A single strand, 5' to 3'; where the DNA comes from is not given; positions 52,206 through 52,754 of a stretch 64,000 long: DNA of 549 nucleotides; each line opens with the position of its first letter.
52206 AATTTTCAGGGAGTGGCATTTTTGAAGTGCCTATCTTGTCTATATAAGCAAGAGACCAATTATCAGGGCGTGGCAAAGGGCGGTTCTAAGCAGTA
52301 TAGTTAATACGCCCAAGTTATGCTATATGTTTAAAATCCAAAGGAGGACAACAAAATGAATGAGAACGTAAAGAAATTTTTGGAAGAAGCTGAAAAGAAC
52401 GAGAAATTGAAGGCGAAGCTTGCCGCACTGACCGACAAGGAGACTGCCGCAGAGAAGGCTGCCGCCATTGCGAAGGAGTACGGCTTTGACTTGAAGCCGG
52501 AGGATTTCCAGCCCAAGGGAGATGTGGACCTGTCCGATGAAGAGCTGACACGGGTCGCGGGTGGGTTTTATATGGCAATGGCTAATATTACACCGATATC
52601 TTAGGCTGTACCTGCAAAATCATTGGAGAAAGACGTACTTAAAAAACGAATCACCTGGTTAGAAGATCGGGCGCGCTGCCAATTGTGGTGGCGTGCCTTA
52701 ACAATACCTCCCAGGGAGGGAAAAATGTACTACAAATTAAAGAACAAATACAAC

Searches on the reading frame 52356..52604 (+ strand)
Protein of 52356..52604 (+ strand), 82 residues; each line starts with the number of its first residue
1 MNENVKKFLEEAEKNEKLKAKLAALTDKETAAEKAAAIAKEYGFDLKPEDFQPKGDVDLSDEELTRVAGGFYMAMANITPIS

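Call 4: search_protein_families(library=ncbifam, proteins=[window:52356-52604:+], max_evalue=0.01)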
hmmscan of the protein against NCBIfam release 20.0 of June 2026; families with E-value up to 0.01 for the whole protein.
window:52356-52604:+ (82 aa): 1 family
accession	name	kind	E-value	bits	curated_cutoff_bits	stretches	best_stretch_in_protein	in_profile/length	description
TIGR03798.1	leader_Nif11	subfamily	2.1e-10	40.7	32.3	1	3-70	4-68/68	Nif11-like leader peptide family RiPP precursor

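Call 44: find_homologous_proteins(query=window:52356-52604:+, max_evalue=0.001)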
Query window:52356-52604:+ (82 aa): 46 proteins with E <= 0.001 among 58 candidates.
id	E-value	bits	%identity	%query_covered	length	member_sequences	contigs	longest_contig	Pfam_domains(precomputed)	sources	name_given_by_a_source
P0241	3.1e-38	147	91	98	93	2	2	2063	PF07862.17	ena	-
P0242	4.5e-36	140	95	90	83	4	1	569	PF07862.17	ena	-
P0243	1.0e-35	139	88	100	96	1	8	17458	PF07862.17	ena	-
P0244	2.1e-35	138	99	85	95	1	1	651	PF07862.17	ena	-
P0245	3.1e-35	137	99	85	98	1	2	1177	PF07862.17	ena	-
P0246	1.4e-34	135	97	85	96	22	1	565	PF07862.17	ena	-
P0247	4.6e-34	134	88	98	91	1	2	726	PF07862.17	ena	-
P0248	1.3e-32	129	94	85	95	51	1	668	PF07862.17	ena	-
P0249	6.1e-30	121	91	83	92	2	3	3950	PF07862.17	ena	-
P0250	9.9e-27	110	79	88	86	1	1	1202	PF07862.17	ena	-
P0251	1.0e-22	98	70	93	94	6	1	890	PF07862.17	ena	-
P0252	1.8e-22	97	76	85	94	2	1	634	PF07862.17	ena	-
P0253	2.6e-22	96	69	94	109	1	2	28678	PF07862.17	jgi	-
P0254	2.8e-22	96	70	93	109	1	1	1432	PF07862.17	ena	-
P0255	9.3e-22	95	67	93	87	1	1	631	PF07862.17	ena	-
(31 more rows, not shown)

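Call 46: find_encoding_contigs(protein=P0243, flank=8000, max_places=4)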
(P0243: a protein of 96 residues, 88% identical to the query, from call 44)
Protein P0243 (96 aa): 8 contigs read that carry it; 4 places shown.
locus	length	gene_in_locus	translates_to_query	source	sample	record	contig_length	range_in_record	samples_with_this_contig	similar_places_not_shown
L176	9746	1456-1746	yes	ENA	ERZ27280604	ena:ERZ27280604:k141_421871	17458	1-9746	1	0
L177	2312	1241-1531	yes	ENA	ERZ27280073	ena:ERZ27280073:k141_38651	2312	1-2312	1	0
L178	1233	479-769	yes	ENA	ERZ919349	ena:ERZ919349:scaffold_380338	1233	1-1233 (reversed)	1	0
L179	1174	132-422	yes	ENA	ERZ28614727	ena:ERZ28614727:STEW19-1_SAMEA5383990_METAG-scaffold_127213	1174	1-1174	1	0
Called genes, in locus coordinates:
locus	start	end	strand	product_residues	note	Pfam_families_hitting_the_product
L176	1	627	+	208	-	?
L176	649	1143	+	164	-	PF04542:Sigma70_r2, PF08281:Sigma70_r4_2, PF04545:Sigma70_r4 (weak)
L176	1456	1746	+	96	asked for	PF07862:Nif11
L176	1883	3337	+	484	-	PF04055:Radical_SAM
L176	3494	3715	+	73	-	-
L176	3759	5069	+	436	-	PF04055:Radical_SAM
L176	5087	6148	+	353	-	-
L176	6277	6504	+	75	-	-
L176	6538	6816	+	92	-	PF07862:Nif11 (weak)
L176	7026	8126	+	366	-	-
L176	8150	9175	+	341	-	-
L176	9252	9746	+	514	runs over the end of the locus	PF13353:Fer4_12, PF04055:Radical_SAM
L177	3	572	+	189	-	?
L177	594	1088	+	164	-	PF04542:Sigma70_r2, PF08281:Sigma70_r4_2, PF04545:Sigma70_r4 (weak)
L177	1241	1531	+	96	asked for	PF07862:Nif11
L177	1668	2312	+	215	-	?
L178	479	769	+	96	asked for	PF07862:Nif11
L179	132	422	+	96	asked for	PF07862:Nif11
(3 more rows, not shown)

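Call 64: list_cluster_members(proteins=[window:52356-52601:+, P0243, P0241])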
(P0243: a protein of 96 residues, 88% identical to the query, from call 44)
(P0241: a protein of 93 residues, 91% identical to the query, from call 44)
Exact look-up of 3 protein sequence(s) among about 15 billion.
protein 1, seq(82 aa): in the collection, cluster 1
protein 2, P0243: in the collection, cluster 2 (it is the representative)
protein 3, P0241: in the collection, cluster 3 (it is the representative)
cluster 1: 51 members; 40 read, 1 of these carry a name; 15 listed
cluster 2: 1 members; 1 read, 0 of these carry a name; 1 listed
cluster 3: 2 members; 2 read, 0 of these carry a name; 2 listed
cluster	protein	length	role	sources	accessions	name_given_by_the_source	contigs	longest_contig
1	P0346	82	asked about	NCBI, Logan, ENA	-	-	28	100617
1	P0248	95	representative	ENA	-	-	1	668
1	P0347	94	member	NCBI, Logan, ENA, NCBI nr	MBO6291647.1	MAG: Nif11-like leader peptide family RiPP precursor [Selenomonas sp.] | Nif11-like leader peptide family RiPP precursor [Selenomonas sp.]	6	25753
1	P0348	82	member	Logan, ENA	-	-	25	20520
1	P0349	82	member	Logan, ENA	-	-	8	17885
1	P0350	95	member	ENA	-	-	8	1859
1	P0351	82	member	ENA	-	-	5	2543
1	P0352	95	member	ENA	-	-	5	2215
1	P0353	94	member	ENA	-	-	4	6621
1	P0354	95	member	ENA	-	-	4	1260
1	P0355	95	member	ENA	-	-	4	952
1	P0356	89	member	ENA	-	-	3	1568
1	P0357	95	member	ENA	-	-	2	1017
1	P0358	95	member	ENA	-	-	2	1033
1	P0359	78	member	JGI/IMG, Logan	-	-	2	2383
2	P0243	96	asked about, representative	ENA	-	-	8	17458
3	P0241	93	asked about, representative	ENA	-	-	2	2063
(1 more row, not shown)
